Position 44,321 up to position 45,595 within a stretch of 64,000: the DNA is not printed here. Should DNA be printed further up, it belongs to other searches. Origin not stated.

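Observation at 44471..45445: Recurrent 'multihaem cytochrome followed by NHL beta-propeller' gene pairs, three times in one window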

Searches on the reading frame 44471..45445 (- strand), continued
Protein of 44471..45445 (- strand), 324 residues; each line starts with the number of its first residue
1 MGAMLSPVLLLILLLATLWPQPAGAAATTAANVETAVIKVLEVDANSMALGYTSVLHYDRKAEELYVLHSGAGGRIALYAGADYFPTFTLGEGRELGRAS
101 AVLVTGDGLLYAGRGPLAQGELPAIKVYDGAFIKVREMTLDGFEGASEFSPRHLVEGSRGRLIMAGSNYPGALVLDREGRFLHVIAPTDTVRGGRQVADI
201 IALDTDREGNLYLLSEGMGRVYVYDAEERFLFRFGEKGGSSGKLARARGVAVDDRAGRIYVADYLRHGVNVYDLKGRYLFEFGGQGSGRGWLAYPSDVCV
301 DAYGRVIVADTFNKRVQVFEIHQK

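Call 59: find_encoding_contigs(protein=P0227, flank=6000, max_places=2)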
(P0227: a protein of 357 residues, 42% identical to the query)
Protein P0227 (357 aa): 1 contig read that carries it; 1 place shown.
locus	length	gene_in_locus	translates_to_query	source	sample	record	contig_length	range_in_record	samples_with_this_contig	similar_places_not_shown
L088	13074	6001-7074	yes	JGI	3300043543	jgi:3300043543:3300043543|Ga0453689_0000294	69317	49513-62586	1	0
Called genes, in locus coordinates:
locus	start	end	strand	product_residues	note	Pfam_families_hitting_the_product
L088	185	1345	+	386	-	PF25021:TEN_NHL (faint), PF01436:NHL (faint), PF06739:SBBP (faint), PF08450:SGL (faint), PF17170:DUF5128 (weak)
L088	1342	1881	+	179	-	PF09699:Paired_CXXCH_1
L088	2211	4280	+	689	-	-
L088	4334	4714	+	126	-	-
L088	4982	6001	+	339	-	PF13623:SurA_N_2, PF13624:SurA_N_3, PF09312:SurA_N (weak), PF13145:Rotamase_2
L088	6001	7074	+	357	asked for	PF08450:SGL (faint), PF25021:TEN_NHL (faint), PF01436:NHL (faint), PF01731:Arylesterase (faint), PF17170:DUF5128 (weak)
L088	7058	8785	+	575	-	PF14537:Cytochrom_c3_2 (faint), PF14522:Cytochrome_C7 (faint), PF09699:Paired_CXXCH_1 (weak), PF22113:Mtrc-MtrF_II-IV_dom (weak)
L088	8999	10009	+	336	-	PF13623:SurA_N_2 (weak), PF13624:SurA_N_3, PF13145:Rotamase_2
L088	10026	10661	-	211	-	PF05494:MlaC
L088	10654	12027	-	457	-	PF02321:OEP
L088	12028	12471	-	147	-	PF02470:MlaD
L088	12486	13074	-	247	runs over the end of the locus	PF00005:ABC_tran, PF13304:AAA_21 (faint)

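Call 60: find_encoding_contigs(protein=P0148, flank=6000, max_places=2)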
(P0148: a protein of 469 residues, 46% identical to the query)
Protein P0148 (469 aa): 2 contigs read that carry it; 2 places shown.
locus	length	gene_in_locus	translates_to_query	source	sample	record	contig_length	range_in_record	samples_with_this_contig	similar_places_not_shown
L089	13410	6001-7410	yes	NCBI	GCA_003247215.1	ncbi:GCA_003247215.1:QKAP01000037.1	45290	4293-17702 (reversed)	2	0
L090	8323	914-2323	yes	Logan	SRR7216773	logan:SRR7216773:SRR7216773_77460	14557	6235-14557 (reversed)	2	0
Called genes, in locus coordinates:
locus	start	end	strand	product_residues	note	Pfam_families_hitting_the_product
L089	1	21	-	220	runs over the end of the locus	PF00072:Response_reg, PF00486:Trans_reg_C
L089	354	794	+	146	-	-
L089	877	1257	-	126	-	PF01809:YidD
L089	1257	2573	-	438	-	PF05496:RuvB_N, PF00004:AAA, PF07728:AAA_5 (faint), PF13173:AAA_14 (weak), PF16193:AAA_assoc_2, PF12002:MgsA_C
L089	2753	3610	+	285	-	PF01513:NAD_kinase, PF20143:NAD_kinase_C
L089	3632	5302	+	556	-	PF02463:SMC_N, PF13476:AAA_23, PF13304:AAA_21 (faint)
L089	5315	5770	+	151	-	PF13673:Acetyltransf_10, PF00583:Acetyltransf_1, PF13508:Acetyltransf_7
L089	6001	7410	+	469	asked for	PF17170:DUF5128 (faint), PF01436:NHL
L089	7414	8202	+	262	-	PF14537:Cytochrom_c3_2 (faint), PF09699:Paired_CXXCH_1 (faint), PF14522:Cytochrome_C7 (faint)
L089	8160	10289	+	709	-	-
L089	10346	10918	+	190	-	PF13036:LpoB, PF03783:CsgG (weak)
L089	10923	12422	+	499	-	-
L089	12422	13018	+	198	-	-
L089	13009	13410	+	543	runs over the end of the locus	PF13145:Rotamase_2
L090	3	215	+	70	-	?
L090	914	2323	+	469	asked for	PF17170:DUF5128 (faint), PF01436:NHL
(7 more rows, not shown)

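Call 61: predict_structure(alignment_id=A2)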
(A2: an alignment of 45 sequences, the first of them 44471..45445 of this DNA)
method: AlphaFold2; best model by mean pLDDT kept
length: 324 residues; sequences in the alignment: 45
mean_pLDDT: 94.3   pTM: 0.88
mean pLDDT of the five models: 94.3, 93.9, 93.7, 93.6, 93.5
residues with pLDDT >= 90: 288; 70-90: 19; 50-70: 15; < 50: 2
segments of 3 or more residues with pLDDT < 50: none
pLDDT, mean of each block of 10 residues (from residue 1): 73 84 54 93 98 98 97 94 97 94 98 95 97 98 97 97 97 98 98 95 98 98 98 96 96 98 97 97 97 98 98 98 89
secondary structure, 60 per line:
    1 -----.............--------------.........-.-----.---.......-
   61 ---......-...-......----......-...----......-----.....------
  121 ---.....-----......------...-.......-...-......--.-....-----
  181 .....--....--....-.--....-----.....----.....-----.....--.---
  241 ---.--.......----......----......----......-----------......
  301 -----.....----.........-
elements in order: H6-18 E33-41 E53-59 E64-69 E75-80 E85-90 E99-104 E110-114 E124-128 E134-139 E150-156 E162-167 E172-175 E181-185 E188-191 E194-197 E202-205 E211-215 E220-224 E230-234 E247-253 E258-263 E268-273 E278-283 E295-300 E306-310 E315-323

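Call 63: fold_search(model_id=the predicted structure, library=pdb)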
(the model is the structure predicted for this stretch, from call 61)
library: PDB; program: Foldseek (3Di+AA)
matches with E <= 10: 1521; with E <= 0.001: 980
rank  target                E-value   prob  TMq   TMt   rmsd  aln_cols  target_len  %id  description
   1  8j72_B                3.8e-15  1.00  0.69  0.80   3.9       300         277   20  Crystal structure of mammalian Trim71 in complex with lncRNA Trincr1 (released 2024-03-06)
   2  6d69                  7.3e-15  1.00  0.74  0.81   3.5       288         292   20  Crystal Structure of the NHL Repeat Region of D. melanogaster Thin (released 2019-04-24)
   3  7qrv_A                1.8e-14  1.00  0.71  0.81   3.8       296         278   18  Crystal structure of NHL domain of TRIM2 (full C-terminal) (released 2022-05-04)
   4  6xg7                  2.0e-14  1.00  0.72  0.81   3.7       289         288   20  1.3 A Resolution Structure of the of the NHL Repeat Region of D. melanogaster Thin (released 2020-12-16)
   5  7qrw                  2.8e-14  1.00  0.71  0.82   3.9       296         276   18  Crystal structure of NHL domain of TRIM3 (released 2022-05-04)
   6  8j72_A                3.2e-14  1.00  0.69  0.80   4.0       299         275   20  Crystal structure of mammalian Trim71 in complex with lncRNA Trincr1 (released 2024-03-06)
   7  6fpt_B                3.4e-14  1.00  0.70  0.60   3.9       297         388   17  Crystal structure of Danio rerio Lin41 filamin-NHL domains (released 2018-05-09)
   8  6fq3_A                4.1e-14  1.00  0.72  0.61   3.7       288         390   18  Crystal structure of Danio rerio Lin41 filamin-NHL domains in complex with lin-29A 5'UTR 13mer RNA (released 2018-05-09)
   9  7b96_A                4.6e-14  1.00  0.72  0.82   3.8       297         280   18  NHL domain of human TRIM2 (released 2022-01-12)
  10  7qrv_B                5.6e-14  1.00  0.72  0.83   3.8       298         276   18  Crystal structure of NHL domain of TRIM2 (full C-terminal) (released 2022-05-04)
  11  7qrv_D                7.9e-14  1.00  0.71  0.81   4.0       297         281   17  Crystal structure of NHL domain of TRIM2 (full C-terminal) (released 2022-05-04)
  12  7b2r_B                9.6e-14  1.00  0.70  0.83   3.9       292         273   18  Crystal structure of NHL domain of TRIM2 (released 2021-01-13)
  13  7qrx_A                1.1e-13  1.00  0.72  0.82   3.8       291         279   20  Crystal structure of NHL domain of TRIM71 (released 2022-05-04)
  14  6fpt_A                1.8e-13  1.00  0.70  0.59   3.9       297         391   17  Crystal structure of Danio rerio Lin41 filamin-NHL domains (released 2018-05-09)
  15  7b2r_A                2.1e-13  1.00  0.71  0.82   3.8       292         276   18  Crystal structure of NHL domain of TRIM2 (released 2021-01-13)
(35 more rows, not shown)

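Call 70: search_protein_families(library=pfam, proteins=[P0131], max_evalue=0.001)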
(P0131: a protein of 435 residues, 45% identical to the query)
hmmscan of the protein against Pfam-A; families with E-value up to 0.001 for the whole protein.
P0131 (435 aa): 3 families
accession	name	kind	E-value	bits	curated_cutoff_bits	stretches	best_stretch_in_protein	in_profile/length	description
PF01436.27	NHL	-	1.5e-12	47.3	20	1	285-312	1-28/28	NHL repeat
PF05036.18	SPOR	-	7.4e-12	45.9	21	1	360-432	4-74/76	SPOR domain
PF17170.10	DUF5128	-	3.7e-06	26.8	22.9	1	201-272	53-125/321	6-bladed beta-propeller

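Call 71: find_encoding_contigs(protein=P0131, flank=8000, max_places=1)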
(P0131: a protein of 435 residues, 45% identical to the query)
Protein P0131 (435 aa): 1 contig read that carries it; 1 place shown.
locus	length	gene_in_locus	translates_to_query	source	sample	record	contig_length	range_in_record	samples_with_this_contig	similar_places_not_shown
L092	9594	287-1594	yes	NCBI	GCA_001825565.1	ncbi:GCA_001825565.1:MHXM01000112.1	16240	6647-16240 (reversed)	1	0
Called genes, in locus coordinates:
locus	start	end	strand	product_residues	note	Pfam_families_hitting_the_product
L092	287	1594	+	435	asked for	PF01436:NHL (weak), PF05036:SPOR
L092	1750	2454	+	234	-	PF14522:Cytochrome_C7 (faint), PF14537:Cytochrom_c3_2 (faint)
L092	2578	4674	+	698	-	PF00754:F5_F8_type_C (weak)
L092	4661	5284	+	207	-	PF13036:LpoB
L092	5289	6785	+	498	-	PF13860:FlgD_ig (faint)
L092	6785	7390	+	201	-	-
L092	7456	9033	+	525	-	PF13145:Rotamase_2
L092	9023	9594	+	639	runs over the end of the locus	-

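Call 72: find_encoding_contigs(protein=P0147, flank=8000, max_places=1)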
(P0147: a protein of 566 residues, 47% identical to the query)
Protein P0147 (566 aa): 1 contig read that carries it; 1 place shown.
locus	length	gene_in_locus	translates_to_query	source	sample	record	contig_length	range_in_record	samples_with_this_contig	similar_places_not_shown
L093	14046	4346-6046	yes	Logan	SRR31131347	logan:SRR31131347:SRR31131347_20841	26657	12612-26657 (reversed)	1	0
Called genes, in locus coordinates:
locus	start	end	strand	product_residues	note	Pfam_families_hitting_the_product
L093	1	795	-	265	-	?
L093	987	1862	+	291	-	PF01513:NAD_kinase, PF20143:NAD_kinase_C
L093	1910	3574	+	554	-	PF02463:SMC_N, PF13476:AAA_23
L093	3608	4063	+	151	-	PF00583:Acetyltransf_1, PF13673:Acetyltransf_10, PF13508:Acetyltransf_7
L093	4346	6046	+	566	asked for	PF01436:NHL, PF05036:SPOR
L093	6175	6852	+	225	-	PF14522:Cytochrome_C7 (faint), PF14537:Cytochrom_c3_2 (faint)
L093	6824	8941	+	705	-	-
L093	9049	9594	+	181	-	PF13036:LpoB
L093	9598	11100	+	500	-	-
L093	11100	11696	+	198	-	-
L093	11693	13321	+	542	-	PF13145:Rotamase_2 (weak), PF00639:Rotamase (faint), PF13145:Rotamase_2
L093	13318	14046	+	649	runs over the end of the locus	-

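Call 79: find_related_loci(query=A2, collection=metagenome_contigs, flank=6000)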
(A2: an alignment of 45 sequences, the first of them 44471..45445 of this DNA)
Query A2 (324 aa) in metagenome_contigs; peptide patterns used: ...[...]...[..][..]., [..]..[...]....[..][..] (x = any residue, [..] = any of these).
600 stretches matched a pattern (row limit reached: there are more); 512 encode a relative of the query (tblastn E <= 1e-3); the best 80 are kept; 80 distinct loci.
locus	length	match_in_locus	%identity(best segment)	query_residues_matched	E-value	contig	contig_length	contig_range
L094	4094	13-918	65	22-324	6e-134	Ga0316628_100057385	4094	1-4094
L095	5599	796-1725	47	8-324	6e-87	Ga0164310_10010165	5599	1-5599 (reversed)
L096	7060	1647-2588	45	6-321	2e-82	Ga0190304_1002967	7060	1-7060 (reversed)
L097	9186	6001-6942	45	8-320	1e-81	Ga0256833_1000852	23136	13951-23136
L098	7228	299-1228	45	10-321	1e-80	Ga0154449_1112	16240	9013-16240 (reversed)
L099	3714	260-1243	42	4-321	2e-77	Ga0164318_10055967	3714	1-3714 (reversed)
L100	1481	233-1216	42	4-321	1e-81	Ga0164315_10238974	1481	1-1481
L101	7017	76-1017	42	3-321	4e-75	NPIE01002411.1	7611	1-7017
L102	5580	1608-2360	46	63-320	7e-74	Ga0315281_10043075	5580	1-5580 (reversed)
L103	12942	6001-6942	42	3-321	1e-73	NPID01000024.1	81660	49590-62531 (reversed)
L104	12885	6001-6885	44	26-320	1e-72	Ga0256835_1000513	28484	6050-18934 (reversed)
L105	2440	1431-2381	39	1-323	2e-73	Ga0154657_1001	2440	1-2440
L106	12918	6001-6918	40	20-323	9e-72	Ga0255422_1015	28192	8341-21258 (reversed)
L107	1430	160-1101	39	9-324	2e-75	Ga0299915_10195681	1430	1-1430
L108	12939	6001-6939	38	4-323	1e-70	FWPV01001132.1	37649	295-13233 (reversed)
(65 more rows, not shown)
